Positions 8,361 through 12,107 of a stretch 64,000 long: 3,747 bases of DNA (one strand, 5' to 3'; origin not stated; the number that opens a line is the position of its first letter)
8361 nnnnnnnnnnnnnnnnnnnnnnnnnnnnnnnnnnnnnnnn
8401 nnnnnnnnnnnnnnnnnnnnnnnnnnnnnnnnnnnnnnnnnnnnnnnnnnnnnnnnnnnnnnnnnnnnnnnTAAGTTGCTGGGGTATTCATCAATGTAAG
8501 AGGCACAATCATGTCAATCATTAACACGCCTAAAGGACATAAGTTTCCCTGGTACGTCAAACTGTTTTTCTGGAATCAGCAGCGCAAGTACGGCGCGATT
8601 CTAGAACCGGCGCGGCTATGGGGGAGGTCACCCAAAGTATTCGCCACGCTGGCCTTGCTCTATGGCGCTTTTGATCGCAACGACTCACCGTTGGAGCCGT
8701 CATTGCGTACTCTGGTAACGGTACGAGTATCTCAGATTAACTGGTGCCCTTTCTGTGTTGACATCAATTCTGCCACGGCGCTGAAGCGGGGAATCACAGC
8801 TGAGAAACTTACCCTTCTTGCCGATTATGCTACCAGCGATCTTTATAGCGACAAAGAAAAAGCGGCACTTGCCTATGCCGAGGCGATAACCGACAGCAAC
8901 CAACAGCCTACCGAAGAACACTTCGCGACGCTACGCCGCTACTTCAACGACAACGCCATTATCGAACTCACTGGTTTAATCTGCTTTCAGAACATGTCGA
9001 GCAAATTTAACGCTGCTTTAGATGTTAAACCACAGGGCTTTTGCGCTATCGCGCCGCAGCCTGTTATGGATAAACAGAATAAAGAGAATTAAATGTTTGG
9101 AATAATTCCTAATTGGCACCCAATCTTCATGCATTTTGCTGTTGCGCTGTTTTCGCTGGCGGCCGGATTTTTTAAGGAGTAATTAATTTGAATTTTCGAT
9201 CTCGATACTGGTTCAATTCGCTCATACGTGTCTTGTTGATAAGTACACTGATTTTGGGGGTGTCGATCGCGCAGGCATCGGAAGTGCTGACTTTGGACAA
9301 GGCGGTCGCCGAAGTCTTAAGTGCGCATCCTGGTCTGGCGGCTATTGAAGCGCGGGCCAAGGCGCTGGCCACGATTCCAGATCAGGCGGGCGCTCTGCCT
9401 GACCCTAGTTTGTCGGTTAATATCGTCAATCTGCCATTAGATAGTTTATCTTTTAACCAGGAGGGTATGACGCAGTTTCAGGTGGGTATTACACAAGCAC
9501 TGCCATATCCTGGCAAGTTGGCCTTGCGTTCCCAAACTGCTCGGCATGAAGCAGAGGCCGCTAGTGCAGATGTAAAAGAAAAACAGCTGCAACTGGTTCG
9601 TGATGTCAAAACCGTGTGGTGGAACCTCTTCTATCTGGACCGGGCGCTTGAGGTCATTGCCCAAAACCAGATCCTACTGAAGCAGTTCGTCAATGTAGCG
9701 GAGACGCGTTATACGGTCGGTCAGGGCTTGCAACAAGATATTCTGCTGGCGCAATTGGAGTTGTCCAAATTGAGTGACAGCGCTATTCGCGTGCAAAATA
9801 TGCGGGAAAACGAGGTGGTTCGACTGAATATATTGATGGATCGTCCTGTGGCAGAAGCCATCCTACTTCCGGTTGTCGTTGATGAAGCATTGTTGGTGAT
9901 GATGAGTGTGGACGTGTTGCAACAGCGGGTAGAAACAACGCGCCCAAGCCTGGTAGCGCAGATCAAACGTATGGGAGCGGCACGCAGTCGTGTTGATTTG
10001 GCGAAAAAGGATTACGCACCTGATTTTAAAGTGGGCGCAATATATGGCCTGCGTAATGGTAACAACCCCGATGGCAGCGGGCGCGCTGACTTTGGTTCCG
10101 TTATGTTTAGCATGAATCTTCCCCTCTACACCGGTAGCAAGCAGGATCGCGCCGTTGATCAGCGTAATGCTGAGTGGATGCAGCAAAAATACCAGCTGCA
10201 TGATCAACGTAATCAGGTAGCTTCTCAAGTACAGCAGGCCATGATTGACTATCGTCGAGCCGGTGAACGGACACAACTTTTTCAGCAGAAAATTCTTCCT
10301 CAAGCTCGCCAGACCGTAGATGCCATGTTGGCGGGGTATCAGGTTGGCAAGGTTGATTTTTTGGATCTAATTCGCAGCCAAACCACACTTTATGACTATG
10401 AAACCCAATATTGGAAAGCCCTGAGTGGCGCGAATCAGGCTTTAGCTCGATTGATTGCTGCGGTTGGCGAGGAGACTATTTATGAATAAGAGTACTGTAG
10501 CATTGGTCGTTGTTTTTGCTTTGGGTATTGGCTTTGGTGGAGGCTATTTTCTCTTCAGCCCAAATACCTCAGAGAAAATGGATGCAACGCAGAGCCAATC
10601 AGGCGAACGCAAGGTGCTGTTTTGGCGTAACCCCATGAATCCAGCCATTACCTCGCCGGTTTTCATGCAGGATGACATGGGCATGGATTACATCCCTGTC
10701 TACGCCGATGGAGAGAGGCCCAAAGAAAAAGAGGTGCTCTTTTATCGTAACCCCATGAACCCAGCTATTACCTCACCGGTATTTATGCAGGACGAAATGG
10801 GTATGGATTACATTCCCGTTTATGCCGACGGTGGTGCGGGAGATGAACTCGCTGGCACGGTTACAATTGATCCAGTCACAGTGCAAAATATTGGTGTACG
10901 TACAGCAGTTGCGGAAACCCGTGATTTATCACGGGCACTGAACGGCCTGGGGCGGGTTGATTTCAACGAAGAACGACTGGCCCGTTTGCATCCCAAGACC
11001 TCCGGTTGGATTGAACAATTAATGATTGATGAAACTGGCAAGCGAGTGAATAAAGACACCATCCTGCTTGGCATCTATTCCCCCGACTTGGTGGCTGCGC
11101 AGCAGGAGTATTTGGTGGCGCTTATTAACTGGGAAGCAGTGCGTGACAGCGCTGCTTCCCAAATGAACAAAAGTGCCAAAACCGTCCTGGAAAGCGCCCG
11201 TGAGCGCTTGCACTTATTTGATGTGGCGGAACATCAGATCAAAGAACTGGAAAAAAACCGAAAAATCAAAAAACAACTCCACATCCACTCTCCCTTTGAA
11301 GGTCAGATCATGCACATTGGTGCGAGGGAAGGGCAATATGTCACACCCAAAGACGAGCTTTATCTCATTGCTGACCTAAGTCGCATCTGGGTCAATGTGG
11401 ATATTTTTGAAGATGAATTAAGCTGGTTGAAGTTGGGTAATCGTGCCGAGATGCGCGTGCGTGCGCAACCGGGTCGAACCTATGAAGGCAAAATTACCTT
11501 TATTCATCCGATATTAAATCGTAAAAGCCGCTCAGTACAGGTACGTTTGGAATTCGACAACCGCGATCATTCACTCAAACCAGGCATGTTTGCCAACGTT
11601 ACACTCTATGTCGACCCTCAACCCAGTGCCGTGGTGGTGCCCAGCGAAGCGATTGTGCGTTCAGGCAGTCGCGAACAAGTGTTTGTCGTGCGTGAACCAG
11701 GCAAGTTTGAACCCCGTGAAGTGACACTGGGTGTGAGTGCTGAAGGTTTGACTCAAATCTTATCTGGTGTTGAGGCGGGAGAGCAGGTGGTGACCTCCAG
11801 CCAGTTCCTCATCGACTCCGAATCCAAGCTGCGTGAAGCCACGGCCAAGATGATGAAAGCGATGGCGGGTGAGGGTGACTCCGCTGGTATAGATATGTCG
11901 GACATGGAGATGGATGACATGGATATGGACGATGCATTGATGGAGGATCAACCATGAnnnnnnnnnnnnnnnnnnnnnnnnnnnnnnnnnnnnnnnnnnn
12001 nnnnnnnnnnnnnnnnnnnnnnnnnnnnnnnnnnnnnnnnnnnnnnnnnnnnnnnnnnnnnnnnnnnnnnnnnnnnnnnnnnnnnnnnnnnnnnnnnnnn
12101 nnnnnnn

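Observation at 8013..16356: RND efflux operon flanked by two diverged copies of one three-gene cassette, each decayed in a complementary way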

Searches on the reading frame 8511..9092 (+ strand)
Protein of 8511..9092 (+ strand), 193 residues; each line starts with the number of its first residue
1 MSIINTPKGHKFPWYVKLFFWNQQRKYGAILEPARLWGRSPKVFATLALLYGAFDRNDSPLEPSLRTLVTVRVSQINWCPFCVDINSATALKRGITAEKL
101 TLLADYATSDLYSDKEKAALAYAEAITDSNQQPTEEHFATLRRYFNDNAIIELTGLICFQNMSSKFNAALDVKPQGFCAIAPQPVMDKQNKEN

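Call 6: search_protein_families(library=pfam, proteins=[window:8511-9092:+], max_evalue=0.01)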
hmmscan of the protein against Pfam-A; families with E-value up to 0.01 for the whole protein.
window:8511-9092:+ (193 aa): 2 families
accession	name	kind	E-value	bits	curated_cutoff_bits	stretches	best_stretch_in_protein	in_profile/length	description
PF02627.25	CMD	-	3.9e-14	52.8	23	1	41-125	1-84/84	Carboxymuconolactone decarboxylase family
PF01785.22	Closter_coat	-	0.0051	16.5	21.3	1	86-132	124-173/189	Closterovirus coat protein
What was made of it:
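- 8511..9092 (+): Intact CMD/AhpD-like gene with a CPFC motif. Its last ~7 codons (9072-9092) are encoded by the former DUF2231 leader, fused directly to CMD. The YHS and P-II genes found here in relatives are missing. Pfam PF02627 at 52.8 bits against a cut-off of 23 (call 6).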

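Call 7: search_protein_families(library=ncbifam, proteins=[window:8511-9092:+], max_evalue=0.01)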
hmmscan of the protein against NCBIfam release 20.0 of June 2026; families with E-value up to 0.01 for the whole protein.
window:8511-9092:+ (193 aa): 5 families
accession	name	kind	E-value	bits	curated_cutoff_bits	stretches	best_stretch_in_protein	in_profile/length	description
NF053654.1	GroundWater_YciW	equivalog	1.2e-38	132.6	310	1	4-176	4-175/179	YciW-related (seleno)protein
TIGR01926.1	peroxid_rel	subfamily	3.4e-12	46.5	81.8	1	35-175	34-176/178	peroxidase-related enzyme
TIGR00778.1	ahpD_dom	domain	1.1e-08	34.5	27.8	1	60-103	2-45/51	alkylhydroperoxidase AhpD family core domain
TIGR04030.1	perox_Avi_7169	hypoth_equivalog_domain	2.2e-05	24.6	233.15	1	53-161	63-173/185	alkylhydroperoxidase domain protein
TIGR04169.1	perox_w_seleSAM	hypoth_equivalog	0.00039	20.5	120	1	61-101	39-79/109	arsenosugar biosynthesis-associated peroxidase-like protein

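Call 48: find_related_loci(query=window:8511-9092:+, collection=metagenome_contigs, flank=10000)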
Query window:8511-9092:+ (193 aa) in metagenome_contigs; peptide patterns used: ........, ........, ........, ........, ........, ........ (x = any residue, [..] = any of these).
158 stretches matched a pattern; 60 encode a relative of the query (tblastn E <= 1e-3); 59 distinct loci.
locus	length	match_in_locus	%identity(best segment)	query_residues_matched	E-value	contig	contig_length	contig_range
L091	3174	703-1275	84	1-191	6e-112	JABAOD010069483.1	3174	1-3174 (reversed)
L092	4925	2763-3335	83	1-191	5e-109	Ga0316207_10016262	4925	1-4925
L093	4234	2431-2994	84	1-188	9e-109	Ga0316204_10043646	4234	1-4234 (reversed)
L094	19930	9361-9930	82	1-190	4e-108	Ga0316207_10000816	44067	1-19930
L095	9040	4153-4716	85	1-188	8e-108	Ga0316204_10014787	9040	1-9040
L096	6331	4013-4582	83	1-190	1e-107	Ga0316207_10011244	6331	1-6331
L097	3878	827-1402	81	1-192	1e-107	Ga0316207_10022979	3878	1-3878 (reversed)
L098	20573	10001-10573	81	1-191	2e-106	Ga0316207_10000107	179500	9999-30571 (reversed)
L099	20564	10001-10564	83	1-188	2e-106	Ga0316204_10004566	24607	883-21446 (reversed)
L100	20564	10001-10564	82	1-188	2e-106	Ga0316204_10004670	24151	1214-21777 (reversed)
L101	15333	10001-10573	81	1-191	8e-106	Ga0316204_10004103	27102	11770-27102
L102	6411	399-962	82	1-188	2e-105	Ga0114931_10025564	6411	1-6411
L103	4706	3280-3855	80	1-192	3e-104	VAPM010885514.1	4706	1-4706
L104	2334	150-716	80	4-192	5e-108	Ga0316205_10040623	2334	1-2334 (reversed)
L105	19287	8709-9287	78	1-193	1e-102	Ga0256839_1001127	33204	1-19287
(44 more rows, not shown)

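Call 56: search_solved_structures(query=window:8511-9092:+, max_evalue=0.001)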
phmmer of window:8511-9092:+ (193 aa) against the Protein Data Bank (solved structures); distinct sequences matched with E-value up to 0.001: 11.
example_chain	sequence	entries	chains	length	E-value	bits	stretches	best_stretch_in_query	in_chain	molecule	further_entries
7xw1_A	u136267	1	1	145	4.5e-14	56.1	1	40-175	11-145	Carboxymuconolactone decarboxylase family protein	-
6ohi_A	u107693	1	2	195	6.6e-14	55.5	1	22-193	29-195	Debrominase Bmp8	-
2ijc_A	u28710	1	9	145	4.2e-13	52.9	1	40-175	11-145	Hypothetical protein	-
2o4d_A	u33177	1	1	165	5.1e-13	52.6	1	37-175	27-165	Hypothetical protein PA0269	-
6ohj_A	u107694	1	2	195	1.1e-12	51.5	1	22-193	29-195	Debrominase Bmp8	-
2gmy_A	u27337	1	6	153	3.9e-12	49.7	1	40-159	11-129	Hypothetical protein Atu0492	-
3c1l_A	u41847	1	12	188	1.1e-09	41.8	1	16-175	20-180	Putative antioxidant defense protein Mlr4105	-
6k40_A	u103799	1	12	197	1.5e-07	34.8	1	58-174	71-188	Alkyl hydroperoxide reductase AhpD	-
2oyo_A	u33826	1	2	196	1.8e-05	28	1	60-174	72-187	Uncharacterized peroxidase-related protein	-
2pfx_A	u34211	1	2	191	4.6e-05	26.7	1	6-174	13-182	Uncharacterized peroxidase-related protein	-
2prr_A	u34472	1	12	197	0.00069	22.8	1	38-175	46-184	Alkylhydroperoxidase AhpD core: uncharacterized peroxidase-related protein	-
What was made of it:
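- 8511..9092 (+): PDB AhpD/CMD homologs (call 56).
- On Carboxymuconolactone decarboxylase / AhpD-like family: PDB homologs 7xw1 and 6ohi match at E~1e-14 (call 56).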

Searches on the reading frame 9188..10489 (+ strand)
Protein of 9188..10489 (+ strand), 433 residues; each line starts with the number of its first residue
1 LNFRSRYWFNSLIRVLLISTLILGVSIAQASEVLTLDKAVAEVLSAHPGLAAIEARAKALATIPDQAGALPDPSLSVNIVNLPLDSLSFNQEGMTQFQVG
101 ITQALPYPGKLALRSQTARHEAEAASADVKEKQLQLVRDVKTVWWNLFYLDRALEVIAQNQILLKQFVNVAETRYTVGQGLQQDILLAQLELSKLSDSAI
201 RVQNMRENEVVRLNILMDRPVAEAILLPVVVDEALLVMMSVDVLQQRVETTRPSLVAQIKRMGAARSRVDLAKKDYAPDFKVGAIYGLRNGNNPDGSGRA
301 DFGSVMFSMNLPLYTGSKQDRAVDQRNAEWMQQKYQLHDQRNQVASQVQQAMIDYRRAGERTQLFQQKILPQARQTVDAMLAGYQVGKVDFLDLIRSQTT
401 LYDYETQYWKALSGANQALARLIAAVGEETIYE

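Call 6: search_protein_families(library=pfam, proteins=[window:9188-10489:+], max_evalue=0.01)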
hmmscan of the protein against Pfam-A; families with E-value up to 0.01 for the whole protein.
window:9188-10489:+ (433 aa): 1 family
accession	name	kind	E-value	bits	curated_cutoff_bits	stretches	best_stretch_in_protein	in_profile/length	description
PF02321.23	OEP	-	2e-48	165.2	22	2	245-427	5-187/187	Outer membrane efflux protein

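Call 7: search_protein_families(library=ncbifam, proteins=[window:9188-10489:+], max_evalue=0.01)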
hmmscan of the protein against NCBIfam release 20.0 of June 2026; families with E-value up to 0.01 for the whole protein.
window:9188-10489:+ (433 aa): 5 families
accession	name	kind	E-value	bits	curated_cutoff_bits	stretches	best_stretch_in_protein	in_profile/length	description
TIGR01844.1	type_I_sec_TolC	subfamily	2.3e-24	86.2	225.15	1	34-428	3-399/414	TolC family outer membrane protein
TIGR01845.1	outer_NodT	subfamily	1.1e-16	60.7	210.05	1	36-427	59-458/460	efflux transporter outer membrane subunit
NF007002.0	PRK09465.1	equivalog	6.3e-14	51.4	495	1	97-407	90-404/460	outer membrane channel protein TolC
NF045679.1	DiMtlExpIhpA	equivalog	6.2e-07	28.4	650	1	15-422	15-408/424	divalent metal ion exporter subunit IhpA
NF047721.1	ToxDrgExpTdeA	equivalog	0.0002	20.4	550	1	109-369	134-393/455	toxin/drug exporter TdeA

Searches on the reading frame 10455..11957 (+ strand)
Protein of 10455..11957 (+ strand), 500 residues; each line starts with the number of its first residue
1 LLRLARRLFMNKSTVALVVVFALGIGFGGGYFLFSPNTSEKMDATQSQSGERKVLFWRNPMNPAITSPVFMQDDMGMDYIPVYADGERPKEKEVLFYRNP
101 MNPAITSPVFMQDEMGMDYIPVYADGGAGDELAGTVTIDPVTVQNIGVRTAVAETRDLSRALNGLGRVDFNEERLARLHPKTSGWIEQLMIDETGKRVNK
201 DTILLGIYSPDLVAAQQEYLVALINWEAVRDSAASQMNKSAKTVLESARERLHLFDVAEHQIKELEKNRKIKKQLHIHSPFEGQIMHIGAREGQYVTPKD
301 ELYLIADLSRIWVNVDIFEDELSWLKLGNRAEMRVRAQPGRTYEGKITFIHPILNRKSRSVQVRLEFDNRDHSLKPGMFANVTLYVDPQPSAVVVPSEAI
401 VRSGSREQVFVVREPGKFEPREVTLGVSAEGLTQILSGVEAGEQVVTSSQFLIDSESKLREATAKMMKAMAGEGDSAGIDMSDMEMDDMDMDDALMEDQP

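Call 6: search_protein_families(library=pfam, proteins=[window:10455-11957:+], max_evalue=0.01)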
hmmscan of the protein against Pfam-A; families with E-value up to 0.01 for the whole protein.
window:10455-11957:+ (500 aa): 4 families
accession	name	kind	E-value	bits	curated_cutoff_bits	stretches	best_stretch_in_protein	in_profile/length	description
PF16576.10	HlyD_D23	-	1.6e-74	250.2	30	1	158-380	2-214/214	Barrel-sandwich domain of CusB or HlyD membrane-fusion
PF13437.12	HlyD_3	-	6.2e-18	65.9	22.2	1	277-377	2-106/106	HlyD family secretion protein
PF16572.11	HlyD_D4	-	5.9e-05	23.3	26.4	1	204-271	1-55/55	Long alpha hairpin domain of cation efflux system protein, CusB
PF00529.27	CusB_dom_1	-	0.00052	20.7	26.5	1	263-447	12-89/89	Cation efflux system protein CusB domain 1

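Call 7: search_protein_families(library=ncbifam, proteins=[window:10455-11957:+], max_evalue=0.01)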
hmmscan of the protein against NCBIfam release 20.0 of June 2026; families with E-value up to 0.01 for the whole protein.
window:10455-11957:+ (500 aa): 18 families
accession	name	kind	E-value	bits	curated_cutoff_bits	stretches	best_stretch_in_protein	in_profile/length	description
NF007303.0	PRK09783.1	subfamily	5.2e-63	212.9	390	2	90-470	43-409/414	copper/silver efflux system membrane fusion protein CusB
TIGR01730.1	RND_mfp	subfamily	3.2e-47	161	94.9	1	149-460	2-320/322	efflux RND transporter periplasmic adaptor subunit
TIGR00999.1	8a0102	subfamily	5.7e-41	140.4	319.3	1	238-454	60-271/271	CzcB/NccB family metal efflux transporter periplasmic adaptor subunit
NF045680.1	DiMtlExpIhpB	equivalog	6.4e-29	101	450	1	264-457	128-318/326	divalent metal ion exporter adaptor subunit IhpB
NF008606.0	PRK11578.1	equivalog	9.5e-19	67.7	342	1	276-449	185-364/371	macrolide transporter subunit MacA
NF033138.2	RND-peri-MexC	equivalog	4.4e-13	49.1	625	1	342-459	249-369/375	MexC family multidrug efflux RND transporter periplasmic adaptor subunit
NF007132.1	PRK09578.1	equivalog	1.2e-12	47.4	512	1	342-468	254-382/396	MexX/AxyX family multidrug efflux RND transporter periplasmic adaptor subunit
NF045904.1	RND-peri-MexE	equivalog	2.2e-12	46.6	714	1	337-448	244-355/390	multidrug efflux RND transporter periplasmic adaptor subunit MexE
NF000272.2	OqxA_adapt_sub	exception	2.3e-12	46.6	835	1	334-447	251-364/391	multidrug efflux RND transporter periplasmic adaptor subunit OqxA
NF008589.1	PRK11556.1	equivalog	4.6e-12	45.5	391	1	357-448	283-374/392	MdtA/MuxA family multidrug efflux RND transporter periplasmic adaptor subunit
TIGR00998.1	8a0101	subfamily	8.1e-10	38.2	390.8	1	232-351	157-282/334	EmrA/EmrK family multidrug efflux transporter periplasmic adaptor subunit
NF038010.1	ABC_adapt_DarC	equivalog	2.3e-08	33.2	450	1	272-450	228-405/417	darobactin export ABC transporter periplasmic adaptor subunit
NF011604.1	PRK15030.1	equivalog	7.2e-08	31.8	765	1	344-465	257-381/397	multidrug efflux RND transporter periplasmic adaptor subunit AcrA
TIGR02971.1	heterocyst_DevB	subfamily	2.2e-07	30.6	129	1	236-357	160-285/327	ABC exporter membrane fusion protein, DevB family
NF033834.1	RND_adapt_MexA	exception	3.1e-07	29.8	750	1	143-466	35-365/373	multidrug efflux RND transporter periplasmic adaptor subunit MexA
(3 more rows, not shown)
